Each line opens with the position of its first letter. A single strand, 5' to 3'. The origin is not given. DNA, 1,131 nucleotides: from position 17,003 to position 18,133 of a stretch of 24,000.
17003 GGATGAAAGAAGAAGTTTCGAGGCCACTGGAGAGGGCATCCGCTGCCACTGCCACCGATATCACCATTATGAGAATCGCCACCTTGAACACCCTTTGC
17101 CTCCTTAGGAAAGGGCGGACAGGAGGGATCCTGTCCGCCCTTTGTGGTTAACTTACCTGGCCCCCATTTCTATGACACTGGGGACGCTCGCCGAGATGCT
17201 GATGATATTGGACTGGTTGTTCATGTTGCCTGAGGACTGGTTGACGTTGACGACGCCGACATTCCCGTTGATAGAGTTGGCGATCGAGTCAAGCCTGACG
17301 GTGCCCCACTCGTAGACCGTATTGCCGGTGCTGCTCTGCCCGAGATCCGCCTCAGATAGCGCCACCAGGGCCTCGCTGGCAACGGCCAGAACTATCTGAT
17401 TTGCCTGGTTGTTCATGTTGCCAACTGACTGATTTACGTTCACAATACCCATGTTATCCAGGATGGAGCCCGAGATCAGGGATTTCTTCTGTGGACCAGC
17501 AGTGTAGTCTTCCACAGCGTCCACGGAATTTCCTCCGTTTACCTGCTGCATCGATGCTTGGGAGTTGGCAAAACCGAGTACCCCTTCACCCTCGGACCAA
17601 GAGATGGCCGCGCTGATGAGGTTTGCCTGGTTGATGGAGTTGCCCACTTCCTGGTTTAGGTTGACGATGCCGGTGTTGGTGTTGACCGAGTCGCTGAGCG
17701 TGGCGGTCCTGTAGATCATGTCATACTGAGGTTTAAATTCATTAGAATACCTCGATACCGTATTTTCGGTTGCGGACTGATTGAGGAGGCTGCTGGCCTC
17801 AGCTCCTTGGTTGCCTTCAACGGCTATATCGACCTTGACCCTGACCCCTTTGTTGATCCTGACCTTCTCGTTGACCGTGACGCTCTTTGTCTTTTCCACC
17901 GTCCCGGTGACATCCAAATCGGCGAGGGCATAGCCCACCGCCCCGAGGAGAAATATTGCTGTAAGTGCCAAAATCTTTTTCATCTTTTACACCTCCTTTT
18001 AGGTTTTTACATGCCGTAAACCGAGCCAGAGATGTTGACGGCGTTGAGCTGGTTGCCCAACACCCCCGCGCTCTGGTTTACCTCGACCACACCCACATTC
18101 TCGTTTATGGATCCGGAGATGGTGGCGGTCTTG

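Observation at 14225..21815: Candidate Fap/curli-like functional-amyloid (extracellular fibre) biogenesis locus under sigma54 and c-di-GMP control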

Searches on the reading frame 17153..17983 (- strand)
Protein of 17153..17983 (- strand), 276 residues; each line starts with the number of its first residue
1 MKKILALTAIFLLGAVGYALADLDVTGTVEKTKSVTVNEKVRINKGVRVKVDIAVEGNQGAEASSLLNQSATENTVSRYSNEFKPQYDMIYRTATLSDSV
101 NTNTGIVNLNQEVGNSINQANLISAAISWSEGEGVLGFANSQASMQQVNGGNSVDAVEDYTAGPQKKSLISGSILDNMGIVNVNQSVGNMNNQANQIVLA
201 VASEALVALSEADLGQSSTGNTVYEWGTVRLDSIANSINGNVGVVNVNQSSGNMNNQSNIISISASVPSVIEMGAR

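Call 3: search_protein_families(library=pfam, proteins=[window:17153-17983:-], max_evalue=1)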
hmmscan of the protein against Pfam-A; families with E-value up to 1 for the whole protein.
window:17153-17983:- (276 aa): 1 family
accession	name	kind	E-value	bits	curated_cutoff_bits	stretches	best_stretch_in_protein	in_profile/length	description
PF02018.23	CBM_4_9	-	0.0005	20.9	25.9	1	21-86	51-119/136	Carbohydrate binding domain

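Call 4: search_protein_families(library=ncbifam, proteins=[window:17153-17983:-], max_evalue=1)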
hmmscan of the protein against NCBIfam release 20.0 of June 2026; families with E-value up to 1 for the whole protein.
window:17153-17983:- (276 aa): 4 families
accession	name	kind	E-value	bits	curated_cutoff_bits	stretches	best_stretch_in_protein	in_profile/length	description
NF058558.2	AmldFbnFapC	equivalog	3.4e-19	69.7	195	2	93-225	64-191/321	amyloid-like fimbrin subunit FapC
NF058557.1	FblAmlydFapB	equivalog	5.2e-05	22.9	190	2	165-267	24-122/190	fibril amyloid subunit FapB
NF040942.2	hypo_ExtJ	equivalog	0.0067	16.8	52.5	1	1-56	1-63/77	selenite/tellurite reduction operon protein ExtJ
NF050107.1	TA_RelN_antitoxin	domain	0.13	12.9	70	1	23-58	4-39/79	type II toxin-antitoxin system RelN family antitoxin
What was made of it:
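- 17153..17983 (-): FapC-like three-repeat subunit 2 (276 aa). NCBIfam FapC E 3.4e-19 (call 4).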

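Call 7: find_encoding_contigs(protein=window:17153-17983:-, flank=10000, max_places=6)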
Protein window:17153-17983:- (276 aa): 2 contigs read that carry it; 2 places shown.
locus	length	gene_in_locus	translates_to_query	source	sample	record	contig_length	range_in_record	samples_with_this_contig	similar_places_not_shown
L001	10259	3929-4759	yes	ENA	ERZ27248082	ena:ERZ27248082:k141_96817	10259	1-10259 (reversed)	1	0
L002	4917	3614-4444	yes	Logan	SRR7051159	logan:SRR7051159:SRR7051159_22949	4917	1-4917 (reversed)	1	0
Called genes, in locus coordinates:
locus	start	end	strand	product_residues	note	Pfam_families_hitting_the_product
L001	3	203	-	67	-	?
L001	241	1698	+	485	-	PF00158:Sigma54_activat, PF14532:Sigma54_activ_2, PF07724:AAA_2 (weak), PF07728:AAA_5 (weak), PF25601:AAA_lid_14, PF02954:HTH_8, PF18024:HTH_50 (weak), PF13518:HTH_28 (weak), +2 more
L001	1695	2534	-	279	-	PF13557:Phenol_MetA_deg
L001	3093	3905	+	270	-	PF27129:FapBC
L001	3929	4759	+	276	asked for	PF27129:FapBC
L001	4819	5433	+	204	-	PF27129:FapBC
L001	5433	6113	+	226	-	PF03412:Peptidase_C39, PF13529:Peptidase_C39_2 (weak)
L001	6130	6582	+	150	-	-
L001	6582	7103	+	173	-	-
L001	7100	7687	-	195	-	PF00196:GerE, PF04545:Sigma70_r4 (weak), PF08281:Sigma70_r4_2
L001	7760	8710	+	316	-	PF03186:CobD_Cbib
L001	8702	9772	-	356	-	PF02277:DBI_PRT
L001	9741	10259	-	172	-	?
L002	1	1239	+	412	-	?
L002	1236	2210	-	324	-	PF13557:Phenol_MetA_deg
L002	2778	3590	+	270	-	PF27129:FapBC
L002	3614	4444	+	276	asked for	PF27129:FapBC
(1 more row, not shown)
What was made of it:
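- On Fap functional amyloid system: All three proteins carry Pfam PF27129 FapBC (call 7).
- All three carry Pfam PF27129 FapBC (call 7).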

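Call 13: find_homologous_proteins(query=window:17153-17983:-, max_evalue=0.001)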
Query window:17153-17983:- (276 aa): 362 proteins with E <= 0.001 among 2238 candidates; the best 120 are listed.
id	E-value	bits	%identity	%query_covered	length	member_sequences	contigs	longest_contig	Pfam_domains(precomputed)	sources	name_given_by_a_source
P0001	9.6e-162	554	100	100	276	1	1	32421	PF27129.1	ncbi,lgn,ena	-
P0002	7.3e-153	525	97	100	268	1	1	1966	PF27129.1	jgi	-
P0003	2.2e-132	458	88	99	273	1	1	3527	PF27129.1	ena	-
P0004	1.5e-130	452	88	99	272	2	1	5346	PF27129.1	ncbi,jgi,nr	ncbi:MAG: hypothetical protein DRG31_03910 [Deltaproteobacteria bacterium]|nr:MAG: hypothetical prot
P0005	1.4e-97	344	70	97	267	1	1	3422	PF27129.1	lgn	-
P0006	1.8e-96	341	66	97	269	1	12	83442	PF27129.1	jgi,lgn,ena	-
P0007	1.3e-94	334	68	97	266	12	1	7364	PF27129.1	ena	-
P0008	1.7e-94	334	67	97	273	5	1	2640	PF27129.1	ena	-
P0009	9.3e-94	332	66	97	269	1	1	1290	PF27129.1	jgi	-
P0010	7.7e-65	237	54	91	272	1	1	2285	PF27129.1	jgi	jgi:hypothetical protein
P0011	1.5e-63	233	51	97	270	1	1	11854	PF27129.1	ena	-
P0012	1.9e-62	229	52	90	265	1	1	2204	PF27129.1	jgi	jgi:hypothetical protein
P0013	4.5e-62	228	52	97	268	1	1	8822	PF27129.1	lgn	-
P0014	1.2e-60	223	51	91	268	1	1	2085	PF27129.1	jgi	jgi:hypothetical protein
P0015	3.4e-59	219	50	97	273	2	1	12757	PF27129.1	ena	-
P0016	3.7e-57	212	51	97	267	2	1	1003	PF27129.1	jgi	jgi:hypothetical protein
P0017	3.4e-56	209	51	96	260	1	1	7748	PF27129.1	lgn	-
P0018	1.1e-55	207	48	96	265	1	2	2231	PF27129.1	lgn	-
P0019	8.3e-55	204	50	90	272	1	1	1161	PF27129.1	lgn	-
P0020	2.6e-54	203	49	91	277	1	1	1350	PF27129.1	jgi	jgi:hypothetical protein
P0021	7.1e-54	201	53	96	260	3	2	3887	PF27129.1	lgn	-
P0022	3.2e-52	196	52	96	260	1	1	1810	PF27129.1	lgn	-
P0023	3.4e-49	186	47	96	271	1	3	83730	PF27129.1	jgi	jgi:hypothetical protein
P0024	6.0e-49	185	48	96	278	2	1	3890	PF27129.1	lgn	-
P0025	5.6e-48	182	46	98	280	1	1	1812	PF27129.1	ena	-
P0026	6.0e-48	182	38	92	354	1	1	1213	PF27129.1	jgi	jgi:hypothetical protein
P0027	8.3e-48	181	52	76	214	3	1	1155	PF27129.1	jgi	-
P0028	3.1e-47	179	58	64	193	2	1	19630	PF27129.1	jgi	jgi:hypothetical protein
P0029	3.6e-47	179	48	98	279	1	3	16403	PF27129.1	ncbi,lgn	-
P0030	3.2e-45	173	44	96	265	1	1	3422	PF27129.1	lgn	-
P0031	5.6e-45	172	44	97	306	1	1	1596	PF27129.1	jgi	jgi:hypothetical protein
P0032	2.1e-44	170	44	89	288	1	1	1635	PF27129.1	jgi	jgi:hypothetical protein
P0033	3.3e-44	169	44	96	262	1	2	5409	PF27129.1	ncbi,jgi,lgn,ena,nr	ncbi:MAG: hypothetical protein DRG31_03915 [Deltaproteobacteria bacterium]|nr:MAG: hypothetical prot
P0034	5.8e-44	169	42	100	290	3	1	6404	PF27129.1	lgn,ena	-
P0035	7.5e-43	165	43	96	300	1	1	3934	PF27129.1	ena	-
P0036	1.4e-42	164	45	91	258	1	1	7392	PF27129.1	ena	-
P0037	4.8e-42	162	41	98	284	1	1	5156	PF27129.1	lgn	-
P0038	6.0e-42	162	43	95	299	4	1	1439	PF27129.1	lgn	-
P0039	6.3e-42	162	44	96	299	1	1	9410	PF27129.1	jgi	jgi:hypothetical protein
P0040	9.2e-42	161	42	97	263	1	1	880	PF27129.1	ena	-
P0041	1.1e-41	161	45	92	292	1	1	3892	PF27129.1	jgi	jgi:hypothetical protein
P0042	7.2e-41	159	39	96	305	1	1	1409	PF27129.1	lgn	-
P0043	8.7e-41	158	45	96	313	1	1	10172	PF27129.1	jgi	jgi:hypothetical protein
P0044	5.2e-40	156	45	96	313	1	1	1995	PF27129.1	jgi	jgi:hypothetical protein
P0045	7.2e-40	155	42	96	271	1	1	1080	PF27129.1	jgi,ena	-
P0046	8.9e-40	155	45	96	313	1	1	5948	PF27129.1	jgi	jgi:hypothetical protein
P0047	9.0e-40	155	45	96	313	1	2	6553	PF27129.1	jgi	jgi:hypothetical protein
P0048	9.0e-40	155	40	89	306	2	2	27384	PF27129.1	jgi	jgi:hypothetical protein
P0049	1.0e-39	155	44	96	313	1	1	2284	PF27129.1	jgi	jgi:hypothetical protein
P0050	1.6e-39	154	42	89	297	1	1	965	PF27129.1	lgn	-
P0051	2.1e-39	154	42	98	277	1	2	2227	PF27129.1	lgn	-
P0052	3.5e-39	153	40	97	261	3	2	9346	PF27129.1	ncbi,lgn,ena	-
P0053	4.4e-39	153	43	96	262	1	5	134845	PF27129.1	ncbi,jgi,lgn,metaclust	jgi:hypothetical protein|metaclust:\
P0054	5.7e-39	152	43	96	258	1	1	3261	PF27129.1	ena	-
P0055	5.8e-39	152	42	96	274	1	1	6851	PF27129.1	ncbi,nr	ncbi:MAG: hypothetical protein HZC12_03160 [Nitrospirae bacterium]|nr:hypothetical protein [Nitrospi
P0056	7.3e-39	152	44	96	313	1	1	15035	PF27129.1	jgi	jgi:hypothetical protein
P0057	1.1e-38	151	42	96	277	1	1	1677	PF27129.1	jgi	jgi:hypothetical protein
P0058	1.3e-38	151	40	96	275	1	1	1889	PF27129.1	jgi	jgi:hypothetical protein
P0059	1.6e-38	151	42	96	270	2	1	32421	PF27129.1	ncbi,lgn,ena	-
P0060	3.4e-38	150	40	95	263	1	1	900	PF27129.1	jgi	jgi:hypothetical protein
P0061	5.4e-38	149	41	96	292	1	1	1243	PF27129.1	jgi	-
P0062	6.1e-38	149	40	97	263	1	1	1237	PF27129.1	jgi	jgi:hypothetical protein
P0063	7.5e-38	149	42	96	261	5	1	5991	PF27129.1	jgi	jgi:hypothetical protein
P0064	1.0e-37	148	41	96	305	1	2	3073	PF27129.1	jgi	-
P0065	1.2e-37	148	41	96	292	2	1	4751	PF27129.1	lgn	-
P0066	1.5e-37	148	43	91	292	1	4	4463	PF27129.1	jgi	jgi:hypothetical protein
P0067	2.9e-37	147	43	96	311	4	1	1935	PF27129.1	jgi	jgi:hypothetical protein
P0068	3.8e-37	146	41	96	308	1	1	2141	PF27129.1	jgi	-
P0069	5.6e-37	146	41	96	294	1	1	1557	PF27129.1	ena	-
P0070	1.1e-36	145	42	97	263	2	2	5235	PF27129.1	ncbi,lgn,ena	-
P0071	1.2e-36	145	42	96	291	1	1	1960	PF27129.1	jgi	-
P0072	3.5e-36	143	41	96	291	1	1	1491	PF27129.1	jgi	-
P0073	4.2e-36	143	40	96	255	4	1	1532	PF27129.1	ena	-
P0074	5.7e-36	142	40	98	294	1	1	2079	PF27129.1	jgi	jgi:hypothetical protein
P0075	9.8e-36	142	39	96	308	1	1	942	PF27129.1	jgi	jgi:hypothetical protein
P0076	1.1e-35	142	41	97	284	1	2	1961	PF27129.1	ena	-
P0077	1.1e-35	142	39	96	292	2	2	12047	PF27129.1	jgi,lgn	jgi:hypothetical protein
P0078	1.4e-35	141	42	90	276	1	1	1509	PF27129.1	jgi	jgi:hypothetical protein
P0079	1.5e-35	141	40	96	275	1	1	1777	PF27129.1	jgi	-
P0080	1.9e-35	141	41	96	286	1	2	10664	PF27129.1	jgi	jgi:hypothetical protein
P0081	2.3e-35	140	42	96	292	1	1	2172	PF27129.1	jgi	-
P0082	2.4e-35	140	40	96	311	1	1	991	PF27129.1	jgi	jgi:hypothetical protein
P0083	2.4e-35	140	41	96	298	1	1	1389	PF27129.1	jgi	-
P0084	3.7e-35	140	39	96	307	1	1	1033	PF27129.1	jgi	-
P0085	3.8e-35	140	41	97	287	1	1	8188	PF27129.1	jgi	jgi:hypothetical protein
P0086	3.9e-35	140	40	97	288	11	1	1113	PF27129.1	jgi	jgi:hypothetical protein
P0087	4.4e-35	140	40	89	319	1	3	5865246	PF27129.1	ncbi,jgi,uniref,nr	ncbi:MAG TPA: hypothetical protein VHA10_24215 [Hypericibacter adhaerens]|jgi:hypothetical protein|u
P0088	5.9e-35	139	40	96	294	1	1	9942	PF27129.1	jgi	jgi:hypothetical protein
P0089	8.9e-35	139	39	89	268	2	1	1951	PF27129.1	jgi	jgi:hypothetical protein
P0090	9.0e-35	139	41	97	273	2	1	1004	PF27129.1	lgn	-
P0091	1.1e-34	138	39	98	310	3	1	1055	PF27129.1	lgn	-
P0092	1.5e-34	138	44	89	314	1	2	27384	PF27129.1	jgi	jgi:hypothetical protein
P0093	2.2e-34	137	41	93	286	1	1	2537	PF27129.1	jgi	jgi:hypothetical protein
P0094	3.0e-34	137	39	96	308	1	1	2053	PF27129.1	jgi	-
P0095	3.6e-34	137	39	97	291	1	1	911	PF27129.1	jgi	jgi:hypothetical protein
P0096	4.3e-34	136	39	93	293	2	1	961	PF27129.1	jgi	jgi:hypothetical protein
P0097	4.9e-34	136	41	97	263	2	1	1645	PF27129.1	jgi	jgi:hypothetical protein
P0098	9.3e-34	135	39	89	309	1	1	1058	PF27129.1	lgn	-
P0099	1.0e-33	135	40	97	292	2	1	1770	PF27129.1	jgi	-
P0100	1.0e-33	135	40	93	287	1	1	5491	PF27129.1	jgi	jgi:hypothetical protein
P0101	1.1e-33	135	43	78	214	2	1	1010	PF27129.1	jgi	jgi:hypothetical protein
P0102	1.1e-33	135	38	96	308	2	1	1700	PF27129.1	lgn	-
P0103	1.1e-33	135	39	87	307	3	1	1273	PF27129.1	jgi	-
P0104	1.1e-33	135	41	96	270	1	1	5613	PF27129.1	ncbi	-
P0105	1.6e-33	134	39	96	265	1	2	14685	PF27129.1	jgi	jgi:hypothetical protein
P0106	1.6e-33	134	42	88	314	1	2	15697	PF27129.1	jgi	jgi:hypothetical protein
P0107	2.1e-33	134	40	89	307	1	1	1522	PF27129.1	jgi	jgi:hypothetical protein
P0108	2.2e-33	134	38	96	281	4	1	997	PF27129.1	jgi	jgi:hypothetical protein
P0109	6.1e-33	133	39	97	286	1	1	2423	PF27129.1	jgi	jgi:hypothetical protein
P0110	6.6e-33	132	41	97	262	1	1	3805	PF27129.1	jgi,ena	-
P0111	7.7e-33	132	38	90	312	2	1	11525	PF27129.1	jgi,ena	jgi:hypothetical protein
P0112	8.1e-33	132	38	97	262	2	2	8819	PF27129.1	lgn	-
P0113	1.4e-32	131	40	89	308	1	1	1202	PF27129.1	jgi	jgi:hypothetical protein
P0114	3.2e-32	130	36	87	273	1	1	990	PF27129.1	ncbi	-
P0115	3.2e-32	130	40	96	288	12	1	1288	PF27129.1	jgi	jgi:hypothetical protein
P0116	3.3e-32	130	39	89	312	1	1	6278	PF27129.1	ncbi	-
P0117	3.4e-32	130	38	96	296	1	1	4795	PF27129.1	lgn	-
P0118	4.7e-32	130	39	97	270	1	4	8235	PF27129.1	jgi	jgi:hypothetical protein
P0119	6.1e-32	129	42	91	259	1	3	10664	PF27129.1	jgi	jgi:hypothetical protein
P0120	7.3e-32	129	39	96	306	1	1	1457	PF27129.1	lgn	-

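Call 14: list_cluster_members(proteins=[P0001, P0059, P0053, P0087, P0029])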
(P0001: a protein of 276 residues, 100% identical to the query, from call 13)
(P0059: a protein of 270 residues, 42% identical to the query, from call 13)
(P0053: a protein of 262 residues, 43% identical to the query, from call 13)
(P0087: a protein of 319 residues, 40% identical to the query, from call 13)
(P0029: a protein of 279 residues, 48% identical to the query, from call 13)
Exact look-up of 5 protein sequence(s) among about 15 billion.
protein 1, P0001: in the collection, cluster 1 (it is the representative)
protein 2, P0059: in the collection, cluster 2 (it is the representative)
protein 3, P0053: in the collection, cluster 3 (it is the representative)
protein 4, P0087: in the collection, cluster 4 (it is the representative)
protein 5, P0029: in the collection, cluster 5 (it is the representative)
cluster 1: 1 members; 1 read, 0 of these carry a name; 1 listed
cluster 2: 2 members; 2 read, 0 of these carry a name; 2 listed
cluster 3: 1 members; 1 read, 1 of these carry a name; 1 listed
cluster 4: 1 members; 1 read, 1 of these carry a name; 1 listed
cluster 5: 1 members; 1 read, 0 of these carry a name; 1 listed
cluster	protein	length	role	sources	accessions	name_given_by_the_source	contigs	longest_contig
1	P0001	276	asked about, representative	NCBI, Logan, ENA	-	-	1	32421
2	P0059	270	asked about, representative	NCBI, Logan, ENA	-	-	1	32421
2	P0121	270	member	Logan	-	-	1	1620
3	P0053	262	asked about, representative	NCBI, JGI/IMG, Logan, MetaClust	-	hypothetical protein | \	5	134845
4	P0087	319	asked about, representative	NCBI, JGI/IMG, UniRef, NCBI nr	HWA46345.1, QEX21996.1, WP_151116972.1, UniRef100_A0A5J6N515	MAG TPA: hypothetical protein VHA10_24215 [Hypericibacter adhaerens] | hypothetical protein | Uncharacterized protein n=1 Tax=Hypericibacter adhaerens TaxID=2602016 ...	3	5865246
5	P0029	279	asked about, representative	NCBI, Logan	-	-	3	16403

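Call 16: find_related_loci(query=A1, collection=genome_contigs, flank=10000)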
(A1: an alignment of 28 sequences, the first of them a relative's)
Query A1 (276 aa) in genome_contigs; peptide patterns used: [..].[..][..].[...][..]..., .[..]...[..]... (x = any residue, [..] = any of these).
188 stretches matched a pattern; 42 encode a relative of the query (tblastn E <= 1e-3); 42 distinct loci.
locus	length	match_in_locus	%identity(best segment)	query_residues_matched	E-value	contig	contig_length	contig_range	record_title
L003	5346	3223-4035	88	1-273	5e-139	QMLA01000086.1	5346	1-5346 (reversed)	MAG: Deltaproteobacteria bacterium isolate B73_G16 B73_Guay16_scaffold_16641, whole genome shotgun sequence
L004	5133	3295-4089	67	1-273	5e-109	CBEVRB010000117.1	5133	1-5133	MAG TPA_asm: uncultured bacterium isolate SRR24791474_binner12_Refined_27 genome assembly, contig: ERZ25515408.2389, who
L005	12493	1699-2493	68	1-273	4e-108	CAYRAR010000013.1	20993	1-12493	MAG TPA_asm: uncultured Thermodesulfobacteriota bacterium isolate SRP338002_co1_158 genome assembly, contig: NODE_2364_l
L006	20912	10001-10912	44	1-269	9e-51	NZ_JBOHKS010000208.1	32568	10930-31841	MAG: Hypericibacter sp. isolate H1-B2_metawrap_bin.14 k127_36726, whole genome shotgun sequence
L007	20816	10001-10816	40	1-264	3e-47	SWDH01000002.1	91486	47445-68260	MAG: Nitrospira sp. isolate RSF11 Nitrospira_sp_RSF11_2, whole genome shotgun sequence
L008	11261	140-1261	40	22-273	2e-46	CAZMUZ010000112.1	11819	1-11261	MAG TPA_asm: uncultured Rhodospirillaceae bacterium isolate binchicken_co199_93 genome assembly, contig: NODE_3839_lengt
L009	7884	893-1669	43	1-271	3e-45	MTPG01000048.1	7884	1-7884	MAG: Desulfarculaceae bacterium JdFR-97 JGI24020J35080_1002636, whole genome shotgun sequence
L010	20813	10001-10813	41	19-269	9e-45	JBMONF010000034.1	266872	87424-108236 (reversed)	MAG: Pseudomonadota bacterium isolate Betzabe_MAG069 MAG069_34, whole genome shotgun sequence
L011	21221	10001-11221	43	47-267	6e-42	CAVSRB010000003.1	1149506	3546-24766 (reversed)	MAG: uncultured Alphaproteobacteria bacterium isolate MFD05684.bin.2.206 genome assembly, contig: contig_34039, whole ge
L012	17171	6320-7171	39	1-275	2e-41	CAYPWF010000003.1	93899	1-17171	MAG TPA_asm: uncultured Desulfarculaceae bacterium isolate binchicken_co274_493 genome assembly, contig: NODE_577_length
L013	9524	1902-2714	38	1-264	1e-41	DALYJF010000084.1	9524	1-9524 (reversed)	MAG TPA_asm: Nitrospira sp. isolate CTOTU46610 NODE_817_length_9524_cov_4.133171, whole genome shotgun sequence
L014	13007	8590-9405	39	2-265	9e-41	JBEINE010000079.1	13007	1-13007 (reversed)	MAG: Hyphomonadaceae bacterium isolate Sample-105-S79-bin-108 Sample_105_S79-bin_108-k141_1096817, whole genome shotgun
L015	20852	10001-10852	39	3-273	2e-40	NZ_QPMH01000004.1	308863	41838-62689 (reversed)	Ferruginivarius sediminum strain WD2A32 WD2A32_scaffold4, whole genome shotgun sequence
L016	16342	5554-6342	39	1-273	5e-40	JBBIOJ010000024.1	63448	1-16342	MAG: Desulfarculaceae bacterium isolate QNF170220_bin_277 NODE_617_length_63448_cov_9.894768, whole genome shotgun seque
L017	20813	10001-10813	37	1-264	2e-38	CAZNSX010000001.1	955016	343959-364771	MAG TPA_asm: uncultured bacterium isolate SRP323688_co1_195 genome assembly, contig: NODE_2_length_955016_cov_17.046588,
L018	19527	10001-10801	38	3-273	5e-37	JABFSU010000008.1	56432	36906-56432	MAG: Nitrospira sp. isolate WB-IL-20 seq_199, whole genome shotgun sequence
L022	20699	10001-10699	38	21-270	4e-36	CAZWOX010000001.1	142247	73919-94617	MAG TPA_asm: uncultured Nitrospira sp. isolate SRP090828_co1_90 genome assembly, contig: NODE_8_length_142247_cov_22.648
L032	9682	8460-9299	32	18-270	2e-28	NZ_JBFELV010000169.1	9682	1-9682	MAG: Desulfosarcina sp. isolate Mix_mud02.2020.12.6 k141_1318019_length_9682_cov_8.0000, whole genome shotgun sequence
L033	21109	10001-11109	35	29-274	1e-28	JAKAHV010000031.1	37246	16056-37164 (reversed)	MAG: Nitrospirae bacterium isolate WY3.bin132 NODE_1601_length_37246_cov_2.368841, whole genome shotgun sequence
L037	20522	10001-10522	41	87-270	7e-26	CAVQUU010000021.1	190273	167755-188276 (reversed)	MAG: uncultured delta proteobacterium isolate MFD09964.bin.3.400 genome assembly, contig: contig_29666, whole genome sho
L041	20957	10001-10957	32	5-265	1e-23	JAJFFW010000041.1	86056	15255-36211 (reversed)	MAG: Parvularculaceae bacterium isolate OFTM380 OFTM380_40, whole genome shotgun sequence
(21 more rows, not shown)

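Call 22: search_solved_structures(query=A1, max_evalue=1, show_alignments=2)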
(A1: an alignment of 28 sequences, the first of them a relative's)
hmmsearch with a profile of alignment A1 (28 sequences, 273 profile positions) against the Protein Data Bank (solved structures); distinct sequences matched with E-value up to 1: 4.
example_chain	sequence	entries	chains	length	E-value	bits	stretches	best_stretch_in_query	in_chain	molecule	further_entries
9u4u_A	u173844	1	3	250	6.1e-06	29.1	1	78-264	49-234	Functional amyloid subunit FapC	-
9nqd_3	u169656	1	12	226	6.2e-06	29.1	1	78-264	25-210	Functional amyloid subunit FapC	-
8f29_7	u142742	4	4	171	0.65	12.7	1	30-85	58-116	ATP synthase subunit d, mitochondrial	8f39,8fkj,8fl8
6b2z_d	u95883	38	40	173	0.66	12.6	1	30-85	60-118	ATP synthase subunit d, mitochondrial | ATP synthase subunit d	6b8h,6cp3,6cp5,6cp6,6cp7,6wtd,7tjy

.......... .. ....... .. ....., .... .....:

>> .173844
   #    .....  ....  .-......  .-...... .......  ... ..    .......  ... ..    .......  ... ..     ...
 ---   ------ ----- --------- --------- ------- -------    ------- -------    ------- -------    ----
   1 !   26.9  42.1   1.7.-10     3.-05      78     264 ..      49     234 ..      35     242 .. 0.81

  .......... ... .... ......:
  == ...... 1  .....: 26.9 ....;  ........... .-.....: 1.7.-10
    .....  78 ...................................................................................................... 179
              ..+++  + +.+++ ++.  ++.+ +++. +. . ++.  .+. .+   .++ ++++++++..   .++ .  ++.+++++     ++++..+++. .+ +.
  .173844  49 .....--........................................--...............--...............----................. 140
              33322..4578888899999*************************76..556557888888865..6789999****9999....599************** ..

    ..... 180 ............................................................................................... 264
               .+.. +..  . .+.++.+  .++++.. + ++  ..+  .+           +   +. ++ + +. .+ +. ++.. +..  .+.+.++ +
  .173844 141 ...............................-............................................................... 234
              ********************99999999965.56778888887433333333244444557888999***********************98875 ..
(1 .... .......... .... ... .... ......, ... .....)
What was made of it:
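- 17153..17983 (-): A profile of 28 homologues matches the cryo-EM FapC chains 9u4u/9nqd at E 6e-6 with all three repeats in register (call 22).
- On Fap functional amyloid system: The profile matches PDB FapC at E 6e-6 with the repeats in register (call 22).
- A profile of 28 homologues aligns to the cryo-EM FapC chains with all three repeats in register (E 6e-6, call 22). The three-repeat architecture and the N/Q ladder core align in register with the FapC fibril chains (call 22).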
